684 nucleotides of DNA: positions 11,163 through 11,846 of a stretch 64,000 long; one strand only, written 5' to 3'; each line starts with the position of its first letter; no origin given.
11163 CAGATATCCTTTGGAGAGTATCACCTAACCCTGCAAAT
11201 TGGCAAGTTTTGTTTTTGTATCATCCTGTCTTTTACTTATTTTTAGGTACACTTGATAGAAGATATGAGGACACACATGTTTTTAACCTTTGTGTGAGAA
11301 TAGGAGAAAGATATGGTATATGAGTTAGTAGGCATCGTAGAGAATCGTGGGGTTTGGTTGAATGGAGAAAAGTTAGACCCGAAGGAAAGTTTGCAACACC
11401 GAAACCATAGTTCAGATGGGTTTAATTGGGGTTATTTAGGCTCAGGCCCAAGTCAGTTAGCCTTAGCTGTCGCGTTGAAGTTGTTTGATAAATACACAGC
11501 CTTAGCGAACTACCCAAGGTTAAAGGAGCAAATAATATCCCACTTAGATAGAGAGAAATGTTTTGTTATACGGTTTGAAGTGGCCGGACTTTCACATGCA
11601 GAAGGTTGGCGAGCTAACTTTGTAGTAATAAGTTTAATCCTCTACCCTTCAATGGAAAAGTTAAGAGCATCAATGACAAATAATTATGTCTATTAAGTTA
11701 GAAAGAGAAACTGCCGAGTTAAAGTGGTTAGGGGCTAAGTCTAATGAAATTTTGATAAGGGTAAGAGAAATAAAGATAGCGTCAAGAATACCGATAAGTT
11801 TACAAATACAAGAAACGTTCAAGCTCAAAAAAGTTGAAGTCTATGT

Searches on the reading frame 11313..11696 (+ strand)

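Call 36: search_protein_families(library=pfam, max_evalue=0.01, proteins=[window:11313-11696:+])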
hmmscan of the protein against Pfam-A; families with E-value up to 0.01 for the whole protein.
window:11313-11696:+ (127 aa): 1 family
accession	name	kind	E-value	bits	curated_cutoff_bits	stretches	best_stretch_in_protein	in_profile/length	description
PF19663.4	DUF6166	-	2.6e-17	63.1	27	1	17-81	16-79/93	Family of unknown function (DUF6166)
